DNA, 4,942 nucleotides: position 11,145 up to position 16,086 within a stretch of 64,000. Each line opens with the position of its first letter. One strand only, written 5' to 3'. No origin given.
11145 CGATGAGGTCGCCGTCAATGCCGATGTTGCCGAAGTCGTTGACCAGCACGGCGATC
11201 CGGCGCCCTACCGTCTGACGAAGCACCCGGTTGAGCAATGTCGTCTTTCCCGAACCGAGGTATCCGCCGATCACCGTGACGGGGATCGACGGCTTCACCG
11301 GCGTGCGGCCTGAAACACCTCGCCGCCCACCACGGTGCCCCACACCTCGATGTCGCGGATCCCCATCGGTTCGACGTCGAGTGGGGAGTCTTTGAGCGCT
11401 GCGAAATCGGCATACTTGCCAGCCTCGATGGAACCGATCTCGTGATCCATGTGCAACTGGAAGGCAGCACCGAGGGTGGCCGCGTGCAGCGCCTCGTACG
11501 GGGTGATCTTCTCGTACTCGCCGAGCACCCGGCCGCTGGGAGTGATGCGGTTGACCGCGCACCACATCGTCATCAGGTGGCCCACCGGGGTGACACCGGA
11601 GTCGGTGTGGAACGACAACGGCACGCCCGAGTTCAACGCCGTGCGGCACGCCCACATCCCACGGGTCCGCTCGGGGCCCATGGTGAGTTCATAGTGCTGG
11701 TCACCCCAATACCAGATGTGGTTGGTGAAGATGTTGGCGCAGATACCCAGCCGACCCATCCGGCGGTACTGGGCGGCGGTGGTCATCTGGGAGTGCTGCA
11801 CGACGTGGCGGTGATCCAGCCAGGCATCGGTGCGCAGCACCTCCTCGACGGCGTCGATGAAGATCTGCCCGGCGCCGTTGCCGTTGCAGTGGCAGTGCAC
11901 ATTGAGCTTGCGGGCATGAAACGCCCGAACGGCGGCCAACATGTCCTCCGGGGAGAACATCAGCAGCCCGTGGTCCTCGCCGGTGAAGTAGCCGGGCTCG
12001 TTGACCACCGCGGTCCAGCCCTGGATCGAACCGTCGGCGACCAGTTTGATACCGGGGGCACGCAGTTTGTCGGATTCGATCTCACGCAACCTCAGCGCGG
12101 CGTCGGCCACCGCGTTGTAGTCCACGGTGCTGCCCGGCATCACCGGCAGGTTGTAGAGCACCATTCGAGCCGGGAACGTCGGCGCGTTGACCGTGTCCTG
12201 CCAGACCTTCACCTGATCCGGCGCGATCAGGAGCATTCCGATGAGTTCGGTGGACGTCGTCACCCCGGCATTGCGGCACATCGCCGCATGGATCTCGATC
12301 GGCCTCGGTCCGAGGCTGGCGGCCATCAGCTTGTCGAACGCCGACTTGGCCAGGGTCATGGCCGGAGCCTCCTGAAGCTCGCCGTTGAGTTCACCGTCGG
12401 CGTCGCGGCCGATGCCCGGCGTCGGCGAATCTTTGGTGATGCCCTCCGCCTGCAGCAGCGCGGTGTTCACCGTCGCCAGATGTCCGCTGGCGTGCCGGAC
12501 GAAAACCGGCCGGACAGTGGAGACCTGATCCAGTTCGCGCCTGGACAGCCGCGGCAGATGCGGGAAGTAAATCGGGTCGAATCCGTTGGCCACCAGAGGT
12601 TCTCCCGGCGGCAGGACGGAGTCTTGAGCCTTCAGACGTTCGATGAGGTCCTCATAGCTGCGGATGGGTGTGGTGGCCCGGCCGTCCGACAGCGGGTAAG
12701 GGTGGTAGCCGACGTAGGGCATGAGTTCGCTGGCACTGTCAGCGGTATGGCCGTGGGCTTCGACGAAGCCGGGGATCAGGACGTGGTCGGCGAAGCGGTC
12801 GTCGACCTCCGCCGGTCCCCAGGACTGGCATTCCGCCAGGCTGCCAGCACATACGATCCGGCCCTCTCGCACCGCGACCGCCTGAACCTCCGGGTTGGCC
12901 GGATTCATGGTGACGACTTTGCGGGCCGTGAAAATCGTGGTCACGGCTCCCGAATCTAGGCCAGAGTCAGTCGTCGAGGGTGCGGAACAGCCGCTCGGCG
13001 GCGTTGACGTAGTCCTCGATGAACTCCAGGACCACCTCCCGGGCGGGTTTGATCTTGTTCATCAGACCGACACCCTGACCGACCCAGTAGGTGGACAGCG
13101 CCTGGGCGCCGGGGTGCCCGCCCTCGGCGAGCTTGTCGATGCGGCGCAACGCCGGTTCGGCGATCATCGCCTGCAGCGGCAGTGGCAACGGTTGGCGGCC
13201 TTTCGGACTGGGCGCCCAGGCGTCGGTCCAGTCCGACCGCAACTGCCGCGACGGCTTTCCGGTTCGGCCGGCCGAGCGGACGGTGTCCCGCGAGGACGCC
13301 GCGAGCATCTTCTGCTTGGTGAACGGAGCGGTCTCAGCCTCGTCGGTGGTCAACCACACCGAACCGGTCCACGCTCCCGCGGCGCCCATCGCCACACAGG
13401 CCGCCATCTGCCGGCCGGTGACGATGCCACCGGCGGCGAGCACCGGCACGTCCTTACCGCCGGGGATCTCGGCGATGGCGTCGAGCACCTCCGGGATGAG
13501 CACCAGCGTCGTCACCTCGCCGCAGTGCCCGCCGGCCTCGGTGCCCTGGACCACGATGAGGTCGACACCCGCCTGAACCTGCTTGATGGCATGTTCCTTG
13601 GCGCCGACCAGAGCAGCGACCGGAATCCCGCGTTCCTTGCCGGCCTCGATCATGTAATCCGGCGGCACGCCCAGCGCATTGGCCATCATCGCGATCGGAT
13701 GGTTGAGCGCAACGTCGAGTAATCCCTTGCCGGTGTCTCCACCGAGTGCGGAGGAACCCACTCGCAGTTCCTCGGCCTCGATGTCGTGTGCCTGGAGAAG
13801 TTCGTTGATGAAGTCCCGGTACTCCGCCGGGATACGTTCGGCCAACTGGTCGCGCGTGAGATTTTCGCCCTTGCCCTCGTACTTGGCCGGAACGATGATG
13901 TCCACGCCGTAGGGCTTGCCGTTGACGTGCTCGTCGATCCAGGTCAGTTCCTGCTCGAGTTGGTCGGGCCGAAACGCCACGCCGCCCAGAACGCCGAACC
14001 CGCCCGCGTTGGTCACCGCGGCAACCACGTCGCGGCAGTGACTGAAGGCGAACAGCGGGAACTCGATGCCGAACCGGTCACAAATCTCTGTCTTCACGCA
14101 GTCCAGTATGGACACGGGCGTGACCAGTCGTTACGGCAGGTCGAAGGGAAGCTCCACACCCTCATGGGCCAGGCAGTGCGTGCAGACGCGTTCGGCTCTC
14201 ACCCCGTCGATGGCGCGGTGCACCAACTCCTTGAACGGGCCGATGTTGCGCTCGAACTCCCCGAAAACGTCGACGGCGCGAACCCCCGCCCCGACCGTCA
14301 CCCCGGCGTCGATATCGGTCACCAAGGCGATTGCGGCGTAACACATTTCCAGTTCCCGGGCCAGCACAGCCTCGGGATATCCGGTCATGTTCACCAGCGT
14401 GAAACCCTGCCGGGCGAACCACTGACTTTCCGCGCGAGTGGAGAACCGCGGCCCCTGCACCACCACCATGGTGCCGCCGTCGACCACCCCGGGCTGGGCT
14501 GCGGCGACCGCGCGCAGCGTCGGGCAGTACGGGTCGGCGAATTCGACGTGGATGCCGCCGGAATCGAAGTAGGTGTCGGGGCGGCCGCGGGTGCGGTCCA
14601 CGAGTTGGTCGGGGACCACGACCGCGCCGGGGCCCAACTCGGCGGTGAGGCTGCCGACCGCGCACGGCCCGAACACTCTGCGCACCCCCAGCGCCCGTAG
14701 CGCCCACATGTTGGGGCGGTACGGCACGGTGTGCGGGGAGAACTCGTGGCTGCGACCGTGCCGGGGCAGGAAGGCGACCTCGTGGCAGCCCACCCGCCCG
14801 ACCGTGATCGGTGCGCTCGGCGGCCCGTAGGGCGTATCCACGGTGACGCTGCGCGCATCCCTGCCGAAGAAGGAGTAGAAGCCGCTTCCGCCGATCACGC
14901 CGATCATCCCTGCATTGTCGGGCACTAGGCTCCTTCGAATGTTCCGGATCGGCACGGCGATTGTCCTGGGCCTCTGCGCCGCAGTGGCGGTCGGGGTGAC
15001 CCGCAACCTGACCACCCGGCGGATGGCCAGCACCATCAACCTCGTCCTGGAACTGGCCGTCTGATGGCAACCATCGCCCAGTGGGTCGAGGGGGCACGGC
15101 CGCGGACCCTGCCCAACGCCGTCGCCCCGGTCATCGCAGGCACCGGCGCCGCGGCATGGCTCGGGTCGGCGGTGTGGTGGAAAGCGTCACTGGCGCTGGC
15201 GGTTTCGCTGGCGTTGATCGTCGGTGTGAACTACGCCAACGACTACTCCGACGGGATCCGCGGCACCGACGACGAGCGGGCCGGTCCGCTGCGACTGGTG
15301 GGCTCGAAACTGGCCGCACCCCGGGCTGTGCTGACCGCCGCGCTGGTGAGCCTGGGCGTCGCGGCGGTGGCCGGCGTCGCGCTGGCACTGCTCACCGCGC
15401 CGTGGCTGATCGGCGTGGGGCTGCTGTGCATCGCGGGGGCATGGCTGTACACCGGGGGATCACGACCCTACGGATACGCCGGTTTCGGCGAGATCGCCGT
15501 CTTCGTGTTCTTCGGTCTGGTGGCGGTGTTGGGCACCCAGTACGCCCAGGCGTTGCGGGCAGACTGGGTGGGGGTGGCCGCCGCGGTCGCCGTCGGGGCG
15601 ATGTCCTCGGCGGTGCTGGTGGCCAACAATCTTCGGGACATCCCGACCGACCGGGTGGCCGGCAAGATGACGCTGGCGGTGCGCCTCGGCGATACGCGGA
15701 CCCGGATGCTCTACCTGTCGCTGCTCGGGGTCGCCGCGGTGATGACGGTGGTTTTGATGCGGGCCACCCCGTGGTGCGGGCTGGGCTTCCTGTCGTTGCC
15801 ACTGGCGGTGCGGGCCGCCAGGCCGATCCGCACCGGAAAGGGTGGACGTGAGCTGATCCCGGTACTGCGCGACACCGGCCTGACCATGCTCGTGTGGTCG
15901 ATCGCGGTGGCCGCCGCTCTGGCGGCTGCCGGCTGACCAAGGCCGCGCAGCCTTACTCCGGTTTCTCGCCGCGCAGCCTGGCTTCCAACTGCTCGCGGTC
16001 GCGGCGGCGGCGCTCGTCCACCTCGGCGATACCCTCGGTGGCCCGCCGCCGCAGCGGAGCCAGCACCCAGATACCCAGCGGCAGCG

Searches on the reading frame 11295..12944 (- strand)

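Call 3: search_protein_families(library=pfam, proteins=[window:11295-12944:-])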
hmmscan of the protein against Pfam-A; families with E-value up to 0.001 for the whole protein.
window:11295-12944:- (549 aa): 2 families
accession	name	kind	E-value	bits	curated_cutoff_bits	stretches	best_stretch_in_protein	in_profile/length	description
PF07969.17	Amidohydro_3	-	4.8e-77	260.9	29.7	1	55-543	9-470/472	Amidohydrolase family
PF01979.26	Amidohydro_1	-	1.6e-20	74.1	25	1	321-541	123-342/345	Amidohydrolase family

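Call 4: search_protein_families(library=ncbifam, proteins=[window:11295-12944:-])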
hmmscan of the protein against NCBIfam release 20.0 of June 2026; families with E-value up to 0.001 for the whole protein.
window:11295-12944:- (549 aa): 8 families
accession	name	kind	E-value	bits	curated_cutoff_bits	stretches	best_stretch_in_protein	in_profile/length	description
NF051886.1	XaaProDiPepCaul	equivalog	2.7e-15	56.3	500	1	434-523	301-379/398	Xaa-Pro dipeptidase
NF006549.0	PRK09045.1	equivalog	9.2e-15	54.2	540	2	479-527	340-388/444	TRZ/ATZ family hydrolase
NF006056.0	PRK08204.1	subfamily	9e-13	47.8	391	1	367-527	234-389/449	hypothetical protein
NF006679.0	PRK09228.1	subfamily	3.1e-11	42.7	351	1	429-518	302-386/433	guanine deaminase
TIGR02967.1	guan_deamin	equivalog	1.3e-10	40.9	375.4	1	430-518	278-361/401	guanine deaminase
NF006055.0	PRK08203.1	equivalog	2e-10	39.8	532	1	472-519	346-392/455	8-oxoguanine deaminase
TIGR01224.1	hutI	equivalog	1e-08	34.4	298.15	1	479-518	313-352/377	imidazolonepropionase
NF005557.0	PRK07228.1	equivalog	1.7e-07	30.3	522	0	482-528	339-385/445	5'-deoxyadenosine deaminase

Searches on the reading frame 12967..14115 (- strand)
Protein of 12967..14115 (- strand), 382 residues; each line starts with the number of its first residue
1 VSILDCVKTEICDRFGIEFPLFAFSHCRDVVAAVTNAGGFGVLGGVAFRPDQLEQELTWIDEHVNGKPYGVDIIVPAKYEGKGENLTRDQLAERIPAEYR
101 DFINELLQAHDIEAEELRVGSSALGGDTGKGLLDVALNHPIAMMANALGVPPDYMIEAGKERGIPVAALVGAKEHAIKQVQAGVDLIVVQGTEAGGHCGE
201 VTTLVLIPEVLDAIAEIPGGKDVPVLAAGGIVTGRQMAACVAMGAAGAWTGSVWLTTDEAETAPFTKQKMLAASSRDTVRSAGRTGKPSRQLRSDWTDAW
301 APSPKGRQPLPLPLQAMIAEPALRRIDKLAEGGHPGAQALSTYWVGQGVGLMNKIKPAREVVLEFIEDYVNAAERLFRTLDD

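Call 14: search_protein_families(library=ncbifam, proteins=[window:12967-14115:-], max_evalue=1e-40)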
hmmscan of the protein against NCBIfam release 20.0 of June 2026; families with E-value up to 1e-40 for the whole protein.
window:12967-14115:- (382 aa): 1 family
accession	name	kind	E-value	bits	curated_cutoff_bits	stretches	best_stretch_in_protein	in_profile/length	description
TIGR03151.1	enACPred_II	equivalog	6.3e-43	147.2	453.1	0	132-372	79-303/307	enoyl-[acyl-carrier-protein] reductase FabK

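Call 76: search_protein_families(library=pfam, proteins=[window:12967-14115:-], max_evalue=0.00001)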
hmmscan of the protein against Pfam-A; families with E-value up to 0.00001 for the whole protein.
window:12967-14115:- (382 aa): 1 family
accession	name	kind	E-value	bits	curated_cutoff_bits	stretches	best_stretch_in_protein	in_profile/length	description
PF03060.21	NMO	-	1.8e-46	159.5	28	1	28-367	25-330/331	Nitronate monooxygenase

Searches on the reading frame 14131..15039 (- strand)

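Call 76: search_protein_families(library=pfam, proteins=[window:14131-15039:-], max_evalue=0.00001)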
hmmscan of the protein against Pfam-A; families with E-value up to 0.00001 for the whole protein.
window:14131-15039:- (302 aa): 1 family
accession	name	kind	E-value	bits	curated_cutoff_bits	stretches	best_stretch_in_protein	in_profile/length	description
PF01048.26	PNP_UDP_1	-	5.6e-34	118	25.1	1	46-246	2-202/233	Phosphorylase superfamily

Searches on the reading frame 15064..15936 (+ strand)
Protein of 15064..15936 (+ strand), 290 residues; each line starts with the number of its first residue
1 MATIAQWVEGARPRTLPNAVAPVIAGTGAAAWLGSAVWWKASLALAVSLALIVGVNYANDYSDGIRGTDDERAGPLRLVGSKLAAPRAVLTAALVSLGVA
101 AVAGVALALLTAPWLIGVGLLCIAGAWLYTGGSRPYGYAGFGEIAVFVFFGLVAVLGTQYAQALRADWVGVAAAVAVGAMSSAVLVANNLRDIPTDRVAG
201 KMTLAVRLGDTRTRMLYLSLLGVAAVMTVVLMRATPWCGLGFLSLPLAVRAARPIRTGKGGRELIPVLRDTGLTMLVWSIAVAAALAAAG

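Call 14: search_protein_families(library=ncbifam, proteins=[window:15064-15936:+], max_evalue=1e-40)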
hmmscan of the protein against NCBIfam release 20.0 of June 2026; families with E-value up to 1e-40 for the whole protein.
window:15064-15936:+ (290 aa): 5 families
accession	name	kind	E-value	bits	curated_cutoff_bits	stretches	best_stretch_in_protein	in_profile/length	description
NF004751.0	PRK06080.1-3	equivalog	3.4e-128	427.3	264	1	1-288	7-295/296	1,4-dihydroxy-2-naphthoate polyprenyltransferase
TIGR00751.1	menA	equivalog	2.8e-109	365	102.15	1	12-284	1-283/284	1,4-dihydroxy-2-naphthoate octaprenyltransferase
NF004750.0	PRK06080.1-2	equivalog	1.5e-58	198.6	346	1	3-286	5-298/301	1,4-dihydroxy-2-naphthoate polyprenyltransferase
NF004754.0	PRK06080.1-6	equivalog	1.2e-41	143.1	522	1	5-271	10-286/308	1,4-dihydroxy-2-naphthoate polyprenyltransferase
NF004749.0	PRK06080.1-1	equivalog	2.8e-41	141.6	277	1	5-286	20-305/311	1,4-dihydroxy-2-naphthoate polyprenyltransferase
